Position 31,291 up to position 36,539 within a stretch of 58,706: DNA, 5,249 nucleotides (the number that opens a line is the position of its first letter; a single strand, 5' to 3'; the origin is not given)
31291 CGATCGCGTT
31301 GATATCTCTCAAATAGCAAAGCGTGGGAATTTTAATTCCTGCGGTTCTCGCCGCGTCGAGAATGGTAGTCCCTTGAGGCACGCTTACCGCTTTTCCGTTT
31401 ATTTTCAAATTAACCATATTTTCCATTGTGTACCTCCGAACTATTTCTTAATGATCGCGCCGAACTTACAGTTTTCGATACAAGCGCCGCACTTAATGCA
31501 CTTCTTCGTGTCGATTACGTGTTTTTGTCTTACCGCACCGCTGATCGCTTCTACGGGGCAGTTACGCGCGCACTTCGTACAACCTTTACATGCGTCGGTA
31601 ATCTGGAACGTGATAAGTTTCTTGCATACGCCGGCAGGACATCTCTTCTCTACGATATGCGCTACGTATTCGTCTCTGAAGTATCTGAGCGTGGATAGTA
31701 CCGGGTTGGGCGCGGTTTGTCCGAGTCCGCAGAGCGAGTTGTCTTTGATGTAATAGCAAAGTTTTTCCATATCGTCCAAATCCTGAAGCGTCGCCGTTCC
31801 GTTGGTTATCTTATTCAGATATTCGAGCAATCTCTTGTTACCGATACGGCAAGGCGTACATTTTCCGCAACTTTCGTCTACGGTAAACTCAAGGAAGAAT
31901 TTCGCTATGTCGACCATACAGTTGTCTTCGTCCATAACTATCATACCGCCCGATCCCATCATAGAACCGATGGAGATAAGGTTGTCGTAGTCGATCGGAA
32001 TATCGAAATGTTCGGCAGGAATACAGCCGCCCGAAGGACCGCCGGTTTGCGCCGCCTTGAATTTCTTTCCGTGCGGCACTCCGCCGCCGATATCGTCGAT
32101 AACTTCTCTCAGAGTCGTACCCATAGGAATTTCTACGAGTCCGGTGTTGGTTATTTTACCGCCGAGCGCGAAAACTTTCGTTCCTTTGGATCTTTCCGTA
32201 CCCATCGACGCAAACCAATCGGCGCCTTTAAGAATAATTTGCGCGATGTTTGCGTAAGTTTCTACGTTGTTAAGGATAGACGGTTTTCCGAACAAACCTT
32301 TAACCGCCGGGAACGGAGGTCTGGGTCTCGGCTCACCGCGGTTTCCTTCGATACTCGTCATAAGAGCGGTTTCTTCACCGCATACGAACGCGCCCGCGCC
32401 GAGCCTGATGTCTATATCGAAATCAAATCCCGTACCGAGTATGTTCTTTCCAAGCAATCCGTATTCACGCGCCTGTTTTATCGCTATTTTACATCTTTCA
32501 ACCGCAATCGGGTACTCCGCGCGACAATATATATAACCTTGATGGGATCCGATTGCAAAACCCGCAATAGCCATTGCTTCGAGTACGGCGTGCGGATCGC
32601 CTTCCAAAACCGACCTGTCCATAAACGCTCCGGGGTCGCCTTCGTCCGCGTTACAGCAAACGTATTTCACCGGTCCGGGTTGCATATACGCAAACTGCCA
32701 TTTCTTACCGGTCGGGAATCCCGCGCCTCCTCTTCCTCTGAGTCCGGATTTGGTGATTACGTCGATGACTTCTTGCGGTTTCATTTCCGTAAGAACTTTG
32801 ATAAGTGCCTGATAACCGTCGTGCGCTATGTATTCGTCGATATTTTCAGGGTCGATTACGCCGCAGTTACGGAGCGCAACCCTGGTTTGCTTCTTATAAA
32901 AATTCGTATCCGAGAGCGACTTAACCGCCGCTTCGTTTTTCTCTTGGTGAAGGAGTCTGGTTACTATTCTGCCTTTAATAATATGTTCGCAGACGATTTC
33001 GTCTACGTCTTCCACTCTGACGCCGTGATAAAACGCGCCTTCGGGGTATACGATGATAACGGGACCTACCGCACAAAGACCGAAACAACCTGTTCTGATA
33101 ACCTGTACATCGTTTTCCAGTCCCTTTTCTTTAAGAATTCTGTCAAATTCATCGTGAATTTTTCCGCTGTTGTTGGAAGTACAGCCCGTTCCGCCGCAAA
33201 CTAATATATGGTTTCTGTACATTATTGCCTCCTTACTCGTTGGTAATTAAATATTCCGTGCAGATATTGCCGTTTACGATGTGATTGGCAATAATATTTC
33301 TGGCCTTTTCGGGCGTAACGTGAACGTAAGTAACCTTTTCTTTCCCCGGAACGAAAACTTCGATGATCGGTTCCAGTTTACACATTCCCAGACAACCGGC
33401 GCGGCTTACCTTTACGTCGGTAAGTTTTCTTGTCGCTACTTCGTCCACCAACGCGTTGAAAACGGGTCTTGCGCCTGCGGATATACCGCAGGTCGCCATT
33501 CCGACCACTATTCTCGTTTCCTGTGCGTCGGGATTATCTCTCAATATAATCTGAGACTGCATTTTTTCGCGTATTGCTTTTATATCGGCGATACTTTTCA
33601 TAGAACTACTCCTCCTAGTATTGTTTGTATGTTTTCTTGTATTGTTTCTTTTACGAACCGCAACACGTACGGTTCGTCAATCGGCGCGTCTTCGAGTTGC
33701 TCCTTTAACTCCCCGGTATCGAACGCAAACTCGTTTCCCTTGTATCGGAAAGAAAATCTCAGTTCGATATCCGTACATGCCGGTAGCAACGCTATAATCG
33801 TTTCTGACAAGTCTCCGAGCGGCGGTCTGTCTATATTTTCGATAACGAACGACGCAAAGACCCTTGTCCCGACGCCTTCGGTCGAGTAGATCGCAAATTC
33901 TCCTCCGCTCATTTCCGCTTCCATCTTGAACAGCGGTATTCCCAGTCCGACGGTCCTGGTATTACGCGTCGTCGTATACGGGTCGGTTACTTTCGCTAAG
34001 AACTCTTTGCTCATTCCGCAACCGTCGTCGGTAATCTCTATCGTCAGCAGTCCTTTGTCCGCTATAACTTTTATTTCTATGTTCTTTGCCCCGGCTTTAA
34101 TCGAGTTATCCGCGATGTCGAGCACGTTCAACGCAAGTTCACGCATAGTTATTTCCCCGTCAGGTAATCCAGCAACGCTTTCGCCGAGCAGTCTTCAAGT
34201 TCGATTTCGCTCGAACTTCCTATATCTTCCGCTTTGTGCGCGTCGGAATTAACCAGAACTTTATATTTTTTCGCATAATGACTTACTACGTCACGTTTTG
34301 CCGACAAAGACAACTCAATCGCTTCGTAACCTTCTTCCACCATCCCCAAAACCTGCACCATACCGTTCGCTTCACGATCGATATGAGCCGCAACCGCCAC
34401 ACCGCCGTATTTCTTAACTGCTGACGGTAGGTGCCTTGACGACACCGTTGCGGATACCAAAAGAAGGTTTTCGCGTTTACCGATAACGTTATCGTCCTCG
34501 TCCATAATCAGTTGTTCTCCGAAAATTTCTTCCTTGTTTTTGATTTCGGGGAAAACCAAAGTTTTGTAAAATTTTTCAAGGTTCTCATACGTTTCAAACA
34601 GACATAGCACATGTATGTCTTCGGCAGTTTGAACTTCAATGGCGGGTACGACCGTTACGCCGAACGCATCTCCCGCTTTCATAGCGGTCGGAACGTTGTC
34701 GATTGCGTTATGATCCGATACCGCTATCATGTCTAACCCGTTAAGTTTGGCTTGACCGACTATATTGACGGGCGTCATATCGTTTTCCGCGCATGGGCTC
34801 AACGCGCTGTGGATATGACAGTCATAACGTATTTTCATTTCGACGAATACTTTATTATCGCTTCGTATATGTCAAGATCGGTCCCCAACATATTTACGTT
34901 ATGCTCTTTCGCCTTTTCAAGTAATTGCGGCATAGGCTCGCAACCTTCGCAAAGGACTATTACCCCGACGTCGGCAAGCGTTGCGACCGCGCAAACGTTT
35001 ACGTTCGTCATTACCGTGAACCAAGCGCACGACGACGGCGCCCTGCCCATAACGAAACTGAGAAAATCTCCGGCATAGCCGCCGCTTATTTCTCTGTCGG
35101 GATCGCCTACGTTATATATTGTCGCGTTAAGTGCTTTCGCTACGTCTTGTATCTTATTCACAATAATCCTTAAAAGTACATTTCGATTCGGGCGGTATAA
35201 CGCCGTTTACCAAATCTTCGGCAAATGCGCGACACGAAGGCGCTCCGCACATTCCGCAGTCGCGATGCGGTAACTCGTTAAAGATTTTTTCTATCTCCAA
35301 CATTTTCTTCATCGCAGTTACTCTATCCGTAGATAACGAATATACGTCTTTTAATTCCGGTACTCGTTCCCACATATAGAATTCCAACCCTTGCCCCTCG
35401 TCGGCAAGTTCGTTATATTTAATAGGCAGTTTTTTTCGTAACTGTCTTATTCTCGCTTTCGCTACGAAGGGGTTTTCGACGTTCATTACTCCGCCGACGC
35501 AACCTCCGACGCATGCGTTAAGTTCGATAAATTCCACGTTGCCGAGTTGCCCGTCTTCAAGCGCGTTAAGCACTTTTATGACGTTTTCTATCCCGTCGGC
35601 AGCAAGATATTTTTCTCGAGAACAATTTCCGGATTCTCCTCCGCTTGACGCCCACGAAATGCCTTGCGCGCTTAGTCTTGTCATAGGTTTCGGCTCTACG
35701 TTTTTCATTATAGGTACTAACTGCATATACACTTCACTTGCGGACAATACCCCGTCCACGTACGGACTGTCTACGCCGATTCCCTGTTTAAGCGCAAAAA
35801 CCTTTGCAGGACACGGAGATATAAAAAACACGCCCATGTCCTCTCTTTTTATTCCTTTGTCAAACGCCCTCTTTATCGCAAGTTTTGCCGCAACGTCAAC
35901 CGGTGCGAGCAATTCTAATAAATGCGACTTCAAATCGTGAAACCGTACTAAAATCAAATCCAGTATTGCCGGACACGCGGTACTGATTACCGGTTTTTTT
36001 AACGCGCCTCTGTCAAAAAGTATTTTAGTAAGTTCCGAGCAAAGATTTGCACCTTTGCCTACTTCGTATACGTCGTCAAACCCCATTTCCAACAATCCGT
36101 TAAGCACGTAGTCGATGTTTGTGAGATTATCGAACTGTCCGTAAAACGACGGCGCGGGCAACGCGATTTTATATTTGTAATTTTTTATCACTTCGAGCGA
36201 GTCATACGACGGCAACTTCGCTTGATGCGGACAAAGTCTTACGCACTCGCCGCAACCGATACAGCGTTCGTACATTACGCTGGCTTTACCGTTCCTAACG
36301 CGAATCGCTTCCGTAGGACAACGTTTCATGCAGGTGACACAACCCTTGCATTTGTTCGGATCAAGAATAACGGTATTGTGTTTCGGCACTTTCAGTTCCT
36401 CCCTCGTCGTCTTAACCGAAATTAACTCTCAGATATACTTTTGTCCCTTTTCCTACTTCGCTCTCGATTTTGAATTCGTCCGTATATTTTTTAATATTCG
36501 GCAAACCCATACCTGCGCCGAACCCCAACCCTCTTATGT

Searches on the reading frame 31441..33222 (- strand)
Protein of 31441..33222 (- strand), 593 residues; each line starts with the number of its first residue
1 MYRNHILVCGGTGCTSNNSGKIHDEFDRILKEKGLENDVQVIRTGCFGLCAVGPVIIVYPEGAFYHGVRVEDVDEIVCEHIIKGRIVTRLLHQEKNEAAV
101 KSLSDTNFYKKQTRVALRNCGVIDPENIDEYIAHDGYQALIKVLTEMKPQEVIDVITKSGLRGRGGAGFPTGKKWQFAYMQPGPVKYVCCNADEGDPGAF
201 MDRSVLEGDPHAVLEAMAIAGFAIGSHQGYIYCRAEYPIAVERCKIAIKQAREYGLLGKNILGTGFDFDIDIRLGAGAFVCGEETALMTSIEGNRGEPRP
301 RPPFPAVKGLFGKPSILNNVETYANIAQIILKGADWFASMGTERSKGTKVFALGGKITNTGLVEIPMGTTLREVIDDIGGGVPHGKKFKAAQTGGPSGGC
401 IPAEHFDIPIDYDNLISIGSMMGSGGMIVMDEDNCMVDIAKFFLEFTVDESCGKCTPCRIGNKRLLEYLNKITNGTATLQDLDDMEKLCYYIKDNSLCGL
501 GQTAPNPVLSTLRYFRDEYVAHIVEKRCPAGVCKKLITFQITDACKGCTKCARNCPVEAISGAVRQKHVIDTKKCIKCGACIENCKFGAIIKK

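Call 46: search_protein_families(library=pfam, proteins=[window:31441-33222:-], max_evalue=0.001)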
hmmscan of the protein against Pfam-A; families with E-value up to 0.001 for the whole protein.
window:31441-33222:- (593 aa): 11 families
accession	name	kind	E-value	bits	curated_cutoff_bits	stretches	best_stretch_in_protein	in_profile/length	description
PF01512.22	Complex1_51K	-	3.8e-44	150.6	31.2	1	156-327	1-149/150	Nuo51 FMN-binding domain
PF10589.14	NADH_4Fe-4S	-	4.9e-34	116.5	23.5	1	438-522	1-85/85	NADH-ubiquinone oxidoreductase-F iron-sulfur binding region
PF00037.32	Fer4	-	4.5e-08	33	21.1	2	569-590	2-23/24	4Fe-4S binding domain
PF13237.11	Fer4_10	-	9.5e-07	29.1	25.5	1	542-585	6-52/53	4Fe-4S dicluster domain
PF01257.25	2Fe-2S_thioredx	-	2.5e-06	27.8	24.8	1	3-77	65-141/145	Thioredoxin-like [2Fe-2S] ferredoxin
PF12838.12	Fer4_7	-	2.8e-06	28.1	27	1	545-589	2-52/52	4Fe-4S dicluster domain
PF12837.12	Fer4_6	-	3.1e-06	27.3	25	1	569-590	3-24/24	4Fe-4S binding domain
PF13187.11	Fer4_9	-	1.1e-05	25.8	27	1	544-590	1-52/52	4Fe-4S dicluster domain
PF10531.15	SLBB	-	1.2e-05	25.5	27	1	352-399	3-53/55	SLBB domain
PF12797.12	Fer4_2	-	1.8e-05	24.8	24.5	1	568-586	3-21/22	4Fe-4S binding domain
PF14697.11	Fer4_21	-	0.00055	20.5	35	0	539-560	35-57/59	4Fe-4S dicluster domain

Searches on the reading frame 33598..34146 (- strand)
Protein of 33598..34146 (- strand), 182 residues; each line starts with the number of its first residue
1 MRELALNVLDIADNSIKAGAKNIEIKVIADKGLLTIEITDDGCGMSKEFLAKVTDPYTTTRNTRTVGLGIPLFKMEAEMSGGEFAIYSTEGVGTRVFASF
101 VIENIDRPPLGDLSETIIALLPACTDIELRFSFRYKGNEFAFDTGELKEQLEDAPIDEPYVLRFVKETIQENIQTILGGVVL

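Call 45: search_protein_families(library=pfam, proteins=[window:33598-34146:-], max_evalue=0.001)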
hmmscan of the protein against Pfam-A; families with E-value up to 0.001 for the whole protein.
window:33598-34146:- (182 aa): 2 families
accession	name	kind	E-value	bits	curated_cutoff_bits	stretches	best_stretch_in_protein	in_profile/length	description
PF02518.31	HATPase_c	-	1e-14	55.3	26.4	1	8-99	10-106/111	Histidine kinase-, DNA gyrase B-, and HSP90-like ATPase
PF13589.12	HATPase_c_3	-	8.4e-09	36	25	1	8-63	7-62/137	Histidine kinase-, DNA gyrase B-, and HSP90-like ATPase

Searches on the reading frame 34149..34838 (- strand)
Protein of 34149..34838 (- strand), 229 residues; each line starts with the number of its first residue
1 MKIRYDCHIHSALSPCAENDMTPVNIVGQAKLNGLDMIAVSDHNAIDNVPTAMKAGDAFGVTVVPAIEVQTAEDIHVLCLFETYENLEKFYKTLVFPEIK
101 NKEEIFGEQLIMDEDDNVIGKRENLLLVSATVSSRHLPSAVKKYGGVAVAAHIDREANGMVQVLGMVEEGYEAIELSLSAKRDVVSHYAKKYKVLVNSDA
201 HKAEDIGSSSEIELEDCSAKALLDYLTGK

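Call 45: search_protein_families(library=pfam, proteins=[window:34149-34838:-], max_evalue=0.001)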
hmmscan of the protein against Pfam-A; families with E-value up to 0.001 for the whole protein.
window:34149-34838:- (229 aa): 1 family
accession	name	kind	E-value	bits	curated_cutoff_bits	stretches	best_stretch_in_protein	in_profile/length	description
PF02811.25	PHP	-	9.3e-08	33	26.4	1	6-129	1-122/164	PHP domain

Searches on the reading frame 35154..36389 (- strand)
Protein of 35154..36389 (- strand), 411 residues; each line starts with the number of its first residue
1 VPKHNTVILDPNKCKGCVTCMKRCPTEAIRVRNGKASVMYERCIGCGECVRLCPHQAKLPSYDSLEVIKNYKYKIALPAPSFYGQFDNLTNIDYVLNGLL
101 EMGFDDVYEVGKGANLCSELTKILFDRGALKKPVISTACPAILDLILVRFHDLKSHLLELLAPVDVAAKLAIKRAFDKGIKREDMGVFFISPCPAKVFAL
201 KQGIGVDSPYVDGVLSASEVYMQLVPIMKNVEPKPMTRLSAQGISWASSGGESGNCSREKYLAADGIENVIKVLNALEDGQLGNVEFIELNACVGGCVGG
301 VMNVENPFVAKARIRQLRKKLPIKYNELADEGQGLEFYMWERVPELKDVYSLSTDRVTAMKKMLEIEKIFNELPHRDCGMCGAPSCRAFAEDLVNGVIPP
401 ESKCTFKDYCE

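Call 45: search_protein_families(library=pfam, proteins=[window:35154-36389:-], max_evalue=0.001)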
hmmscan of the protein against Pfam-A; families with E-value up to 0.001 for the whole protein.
window:35154-36389:- (411 aa): 13 families
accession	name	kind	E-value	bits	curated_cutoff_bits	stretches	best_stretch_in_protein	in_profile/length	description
PF02906.19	Fe_hyd_lg_C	-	1.2e-24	87.7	22.1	1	75-300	4-244/245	Iron only hydrogenase large subunit, C-terminal domain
PF13237.11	Fer4_10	-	3.6e-11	43.3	25.5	1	7-54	2-53/53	4Fe-4S dicluster domain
PF00037.32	Fer4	-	3.1e-10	39.8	21.1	2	38-57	3-22/24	4Fe-4S binding domain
PF04060.18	FeS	-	3.8e-10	39.8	23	1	373-401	1-29/33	Putative Fe-S cluster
PF13187.11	Fer4_9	-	4.4e-08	33.5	27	1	13-57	1-51/52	4Fe-4S dicluster domain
PF14697.11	Fer4_21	-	3.9e-07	30.5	35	1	9-55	3-53/59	4Fe-4S dicluster domain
PF12838.12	Fer4_7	-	7.9e-07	29.9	27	1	13-57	1-52/52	4Fe-4S dicluster domain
PF12837.12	Fer4_6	-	1.3e-06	28.5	25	1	36-57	2-23/24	4Fe-4S binding domain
PF25160.1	LdpA_Fe-S-bd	-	2.8e-06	27.5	27.6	1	19-56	8-41/49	LdpA Fe-S cluster-binding domain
PF13484.11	Fer4_16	-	0.00019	22.6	30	0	42-59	1-18/66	4Fe-4S double cluster binding domain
PF13459.11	Fer4_15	-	0.00021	22.4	22.4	0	41-59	6-24/66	4Fe-4S single cluster domain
PF12800.12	Fer4_4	-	0.00035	21.1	24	1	41-54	2-15/17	4Fe-4S binding domain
PF12797.12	Fer4_2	-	0.00044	20.5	24.5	1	39-54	6-21/22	4Fe-4S binding domain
